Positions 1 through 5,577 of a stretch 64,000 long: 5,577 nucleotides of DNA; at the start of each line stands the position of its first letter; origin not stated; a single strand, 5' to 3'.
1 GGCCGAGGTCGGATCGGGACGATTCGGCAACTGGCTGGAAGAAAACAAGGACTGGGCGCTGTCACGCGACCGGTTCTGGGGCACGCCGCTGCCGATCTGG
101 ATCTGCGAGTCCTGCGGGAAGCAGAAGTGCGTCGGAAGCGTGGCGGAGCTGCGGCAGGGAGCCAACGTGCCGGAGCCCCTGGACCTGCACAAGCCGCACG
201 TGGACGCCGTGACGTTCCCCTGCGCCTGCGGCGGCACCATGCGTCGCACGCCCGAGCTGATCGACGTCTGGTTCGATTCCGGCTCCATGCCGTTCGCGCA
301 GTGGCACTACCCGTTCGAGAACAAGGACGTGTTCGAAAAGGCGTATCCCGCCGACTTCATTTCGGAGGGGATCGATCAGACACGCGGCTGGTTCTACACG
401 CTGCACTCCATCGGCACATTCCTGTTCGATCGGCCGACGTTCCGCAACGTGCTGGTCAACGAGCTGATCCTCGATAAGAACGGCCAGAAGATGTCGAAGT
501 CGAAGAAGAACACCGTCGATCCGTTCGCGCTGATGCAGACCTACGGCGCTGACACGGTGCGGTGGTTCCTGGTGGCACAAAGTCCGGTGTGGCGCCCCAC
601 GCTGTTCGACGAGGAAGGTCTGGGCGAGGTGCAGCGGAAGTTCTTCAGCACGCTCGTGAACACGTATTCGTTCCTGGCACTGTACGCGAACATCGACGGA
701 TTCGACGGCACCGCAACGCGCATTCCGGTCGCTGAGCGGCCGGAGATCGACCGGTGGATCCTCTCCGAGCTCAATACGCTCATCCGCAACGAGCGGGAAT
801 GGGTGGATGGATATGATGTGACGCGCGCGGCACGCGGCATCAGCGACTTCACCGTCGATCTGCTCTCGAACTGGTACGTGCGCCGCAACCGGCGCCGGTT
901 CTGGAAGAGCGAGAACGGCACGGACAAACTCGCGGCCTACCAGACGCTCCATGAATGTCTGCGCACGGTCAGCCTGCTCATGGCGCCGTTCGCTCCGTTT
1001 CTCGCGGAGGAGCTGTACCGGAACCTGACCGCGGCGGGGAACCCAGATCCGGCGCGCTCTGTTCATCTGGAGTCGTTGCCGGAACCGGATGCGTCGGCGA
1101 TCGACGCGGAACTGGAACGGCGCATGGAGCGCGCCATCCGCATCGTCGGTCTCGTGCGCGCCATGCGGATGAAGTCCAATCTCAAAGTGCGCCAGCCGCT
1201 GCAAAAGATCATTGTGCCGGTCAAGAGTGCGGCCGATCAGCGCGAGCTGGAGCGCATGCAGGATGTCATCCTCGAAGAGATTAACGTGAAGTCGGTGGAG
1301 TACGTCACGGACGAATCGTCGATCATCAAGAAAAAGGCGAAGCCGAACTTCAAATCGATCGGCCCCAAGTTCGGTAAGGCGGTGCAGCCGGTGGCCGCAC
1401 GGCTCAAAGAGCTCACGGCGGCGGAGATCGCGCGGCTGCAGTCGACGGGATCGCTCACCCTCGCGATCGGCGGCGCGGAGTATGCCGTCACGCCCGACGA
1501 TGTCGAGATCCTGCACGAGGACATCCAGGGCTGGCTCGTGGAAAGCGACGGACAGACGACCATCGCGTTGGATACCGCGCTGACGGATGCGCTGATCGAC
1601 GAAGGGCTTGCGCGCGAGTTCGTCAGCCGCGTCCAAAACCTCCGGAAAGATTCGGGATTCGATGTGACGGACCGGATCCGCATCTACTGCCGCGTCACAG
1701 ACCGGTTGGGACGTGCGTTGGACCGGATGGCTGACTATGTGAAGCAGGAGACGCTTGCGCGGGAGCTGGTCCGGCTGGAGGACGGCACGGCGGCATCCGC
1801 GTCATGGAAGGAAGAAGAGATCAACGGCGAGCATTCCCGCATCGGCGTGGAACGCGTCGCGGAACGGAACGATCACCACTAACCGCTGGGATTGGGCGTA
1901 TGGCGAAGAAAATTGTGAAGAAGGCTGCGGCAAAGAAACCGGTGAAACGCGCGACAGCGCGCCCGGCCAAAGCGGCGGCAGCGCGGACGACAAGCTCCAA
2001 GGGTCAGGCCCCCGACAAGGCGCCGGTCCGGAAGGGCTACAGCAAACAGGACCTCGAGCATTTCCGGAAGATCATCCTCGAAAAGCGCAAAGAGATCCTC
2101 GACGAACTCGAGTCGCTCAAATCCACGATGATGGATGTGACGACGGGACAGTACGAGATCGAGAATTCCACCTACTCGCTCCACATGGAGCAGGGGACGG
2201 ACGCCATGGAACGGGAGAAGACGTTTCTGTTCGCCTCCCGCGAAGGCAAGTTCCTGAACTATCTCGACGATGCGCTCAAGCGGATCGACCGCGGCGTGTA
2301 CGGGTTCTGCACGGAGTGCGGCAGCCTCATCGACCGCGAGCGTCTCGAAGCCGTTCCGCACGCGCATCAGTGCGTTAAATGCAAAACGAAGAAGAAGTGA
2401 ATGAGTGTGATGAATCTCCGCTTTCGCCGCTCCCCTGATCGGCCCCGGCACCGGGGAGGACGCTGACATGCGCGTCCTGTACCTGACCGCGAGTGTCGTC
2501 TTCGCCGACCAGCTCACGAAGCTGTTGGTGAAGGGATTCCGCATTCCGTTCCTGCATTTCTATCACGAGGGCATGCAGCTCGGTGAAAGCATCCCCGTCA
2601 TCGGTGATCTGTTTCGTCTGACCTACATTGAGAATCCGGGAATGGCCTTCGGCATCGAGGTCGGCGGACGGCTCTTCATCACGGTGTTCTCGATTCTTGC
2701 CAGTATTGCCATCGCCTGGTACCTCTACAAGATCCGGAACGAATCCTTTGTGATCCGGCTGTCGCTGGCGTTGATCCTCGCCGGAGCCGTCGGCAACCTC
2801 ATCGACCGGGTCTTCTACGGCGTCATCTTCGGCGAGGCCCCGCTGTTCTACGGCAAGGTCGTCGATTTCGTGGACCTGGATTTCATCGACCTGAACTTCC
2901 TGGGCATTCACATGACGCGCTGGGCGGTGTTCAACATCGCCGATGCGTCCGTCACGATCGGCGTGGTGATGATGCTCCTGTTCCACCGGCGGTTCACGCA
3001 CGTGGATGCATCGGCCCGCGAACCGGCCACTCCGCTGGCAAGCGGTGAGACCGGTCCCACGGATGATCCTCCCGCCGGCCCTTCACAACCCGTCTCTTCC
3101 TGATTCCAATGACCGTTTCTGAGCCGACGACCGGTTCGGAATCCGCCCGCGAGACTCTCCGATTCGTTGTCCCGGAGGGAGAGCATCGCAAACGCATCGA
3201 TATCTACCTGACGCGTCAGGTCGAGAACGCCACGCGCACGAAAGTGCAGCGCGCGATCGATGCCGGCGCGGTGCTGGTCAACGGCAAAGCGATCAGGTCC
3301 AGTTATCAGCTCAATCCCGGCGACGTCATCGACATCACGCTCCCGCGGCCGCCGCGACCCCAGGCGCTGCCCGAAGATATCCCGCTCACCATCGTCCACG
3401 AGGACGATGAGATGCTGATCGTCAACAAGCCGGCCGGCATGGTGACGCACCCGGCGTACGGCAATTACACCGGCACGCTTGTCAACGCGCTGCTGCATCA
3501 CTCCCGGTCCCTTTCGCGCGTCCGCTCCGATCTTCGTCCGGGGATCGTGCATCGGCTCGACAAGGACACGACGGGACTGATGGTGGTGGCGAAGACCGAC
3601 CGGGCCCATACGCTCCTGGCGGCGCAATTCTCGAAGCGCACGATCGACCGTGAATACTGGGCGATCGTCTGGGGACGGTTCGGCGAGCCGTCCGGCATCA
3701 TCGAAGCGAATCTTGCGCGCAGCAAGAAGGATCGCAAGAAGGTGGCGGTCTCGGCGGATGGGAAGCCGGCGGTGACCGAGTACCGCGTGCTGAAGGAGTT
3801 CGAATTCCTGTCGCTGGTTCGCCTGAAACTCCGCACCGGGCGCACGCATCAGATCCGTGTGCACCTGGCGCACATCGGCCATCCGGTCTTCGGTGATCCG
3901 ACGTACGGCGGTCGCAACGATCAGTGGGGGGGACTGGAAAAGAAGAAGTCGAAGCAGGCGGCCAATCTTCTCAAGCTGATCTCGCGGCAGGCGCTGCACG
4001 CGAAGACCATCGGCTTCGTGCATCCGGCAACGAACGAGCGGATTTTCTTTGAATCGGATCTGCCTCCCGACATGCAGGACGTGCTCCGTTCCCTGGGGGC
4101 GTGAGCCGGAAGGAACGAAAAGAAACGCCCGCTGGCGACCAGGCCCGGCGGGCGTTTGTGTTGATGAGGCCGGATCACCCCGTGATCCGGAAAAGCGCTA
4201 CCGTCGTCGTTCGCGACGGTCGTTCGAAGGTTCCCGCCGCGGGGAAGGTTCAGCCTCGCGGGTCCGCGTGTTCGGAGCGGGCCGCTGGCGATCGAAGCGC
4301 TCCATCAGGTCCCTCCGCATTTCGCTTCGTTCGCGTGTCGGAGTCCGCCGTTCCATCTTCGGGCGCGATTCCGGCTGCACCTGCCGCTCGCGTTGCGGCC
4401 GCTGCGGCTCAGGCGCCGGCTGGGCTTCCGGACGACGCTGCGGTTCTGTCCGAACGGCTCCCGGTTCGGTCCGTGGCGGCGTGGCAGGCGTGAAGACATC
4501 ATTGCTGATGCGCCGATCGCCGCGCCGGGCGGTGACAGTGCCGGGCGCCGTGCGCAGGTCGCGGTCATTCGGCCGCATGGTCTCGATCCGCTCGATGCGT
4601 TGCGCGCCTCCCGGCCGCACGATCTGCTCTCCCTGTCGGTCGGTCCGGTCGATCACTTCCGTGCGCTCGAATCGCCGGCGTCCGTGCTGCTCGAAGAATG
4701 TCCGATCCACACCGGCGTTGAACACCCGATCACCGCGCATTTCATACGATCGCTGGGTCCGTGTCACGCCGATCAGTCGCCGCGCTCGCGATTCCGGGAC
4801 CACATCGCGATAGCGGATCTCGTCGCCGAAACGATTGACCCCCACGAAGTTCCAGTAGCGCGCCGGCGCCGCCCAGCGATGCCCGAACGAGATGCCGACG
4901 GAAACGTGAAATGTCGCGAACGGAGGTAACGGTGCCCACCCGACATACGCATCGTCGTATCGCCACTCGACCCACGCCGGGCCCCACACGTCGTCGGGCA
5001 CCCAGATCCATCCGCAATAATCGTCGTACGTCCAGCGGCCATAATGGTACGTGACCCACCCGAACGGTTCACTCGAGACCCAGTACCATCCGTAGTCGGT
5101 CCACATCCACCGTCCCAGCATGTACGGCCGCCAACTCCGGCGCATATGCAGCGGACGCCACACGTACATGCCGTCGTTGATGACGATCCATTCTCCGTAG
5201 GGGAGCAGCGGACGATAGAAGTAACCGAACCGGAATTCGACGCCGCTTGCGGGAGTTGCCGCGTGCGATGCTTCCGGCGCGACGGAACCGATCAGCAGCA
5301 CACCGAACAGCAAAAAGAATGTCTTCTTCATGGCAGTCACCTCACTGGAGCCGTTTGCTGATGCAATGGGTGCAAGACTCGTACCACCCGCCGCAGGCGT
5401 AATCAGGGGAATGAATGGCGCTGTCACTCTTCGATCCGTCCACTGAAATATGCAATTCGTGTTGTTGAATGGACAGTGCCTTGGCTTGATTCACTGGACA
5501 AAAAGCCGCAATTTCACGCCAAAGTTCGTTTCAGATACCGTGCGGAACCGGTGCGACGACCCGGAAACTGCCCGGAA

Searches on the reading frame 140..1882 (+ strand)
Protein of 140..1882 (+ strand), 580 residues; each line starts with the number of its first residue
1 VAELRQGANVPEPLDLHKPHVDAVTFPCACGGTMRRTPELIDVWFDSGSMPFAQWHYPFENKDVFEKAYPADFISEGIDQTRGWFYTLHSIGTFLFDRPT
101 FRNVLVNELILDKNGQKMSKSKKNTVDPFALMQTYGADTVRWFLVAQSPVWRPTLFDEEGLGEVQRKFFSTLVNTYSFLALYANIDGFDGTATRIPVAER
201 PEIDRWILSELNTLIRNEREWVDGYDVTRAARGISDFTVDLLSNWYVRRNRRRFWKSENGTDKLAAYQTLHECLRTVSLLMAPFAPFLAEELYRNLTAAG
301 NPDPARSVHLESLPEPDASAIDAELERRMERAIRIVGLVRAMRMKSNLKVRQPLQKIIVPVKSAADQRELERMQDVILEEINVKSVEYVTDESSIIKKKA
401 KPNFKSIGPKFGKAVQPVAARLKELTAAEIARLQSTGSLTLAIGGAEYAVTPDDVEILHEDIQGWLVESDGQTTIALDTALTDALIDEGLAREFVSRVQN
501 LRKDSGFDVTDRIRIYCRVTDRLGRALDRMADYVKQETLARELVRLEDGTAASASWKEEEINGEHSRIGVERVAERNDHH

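Call 58: search_protein_families(library=pfam, proteins=[window:140-1882:+], max_evalue=0.00001)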
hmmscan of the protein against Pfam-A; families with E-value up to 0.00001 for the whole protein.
window:140-1882:+ (580 aa): 4 families
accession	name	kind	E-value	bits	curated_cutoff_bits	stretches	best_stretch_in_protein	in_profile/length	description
PF19302.4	DUF5915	-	4.3e-58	196.5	27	1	374-573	1-195/195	Domain of unknown function (DUF5915)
PF00133.28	tRNA-synt_1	-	5.5e-42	144.4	22.7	1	31-150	289-407/414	tRNA synthetases class I (I, L, M and V)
PF08264.19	Anticodon_1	-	2.3e-34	118.8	25.1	1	204-358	1-148/148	Anticodon-binding domain of tRNA ligase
PF09334.17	tRNA-synt_1g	-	4.9e-07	29.3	20.1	1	100-175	311-382/391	tRNA synthetases class I (M)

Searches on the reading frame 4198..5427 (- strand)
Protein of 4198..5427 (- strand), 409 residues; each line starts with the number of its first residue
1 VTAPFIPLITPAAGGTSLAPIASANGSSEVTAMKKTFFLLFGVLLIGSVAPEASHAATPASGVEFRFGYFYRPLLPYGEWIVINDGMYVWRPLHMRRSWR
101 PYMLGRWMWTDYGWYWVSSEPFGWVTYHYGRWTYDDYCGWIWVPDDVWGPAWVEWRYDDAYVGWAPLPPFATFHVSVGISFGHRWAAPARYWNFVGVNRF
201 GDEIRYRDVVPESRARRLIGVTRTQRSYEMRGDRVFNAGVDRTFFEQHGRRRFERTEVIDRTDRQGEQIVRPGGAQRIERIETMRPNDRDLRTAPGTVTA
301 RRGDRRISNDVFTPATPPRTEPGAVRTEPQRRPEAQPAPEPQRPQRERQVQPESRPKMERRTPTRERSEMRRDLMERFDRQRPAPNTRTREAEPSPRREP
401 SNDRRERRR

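Call 58: search_protein_families(library=pfam, proteins=[window:4198-5427:-], max_evalue=0.00001)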
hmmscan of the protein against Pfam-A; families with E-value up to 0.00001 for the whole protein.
window:4198-5427:- (409 aa): 1 family
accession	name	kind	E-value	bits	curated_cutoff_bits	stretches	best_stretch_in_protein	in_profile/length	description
PF20245.3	DUF6600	-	9.3e-33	112.8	27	1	73-169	3-100/102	Family of unknown function (DUF6600)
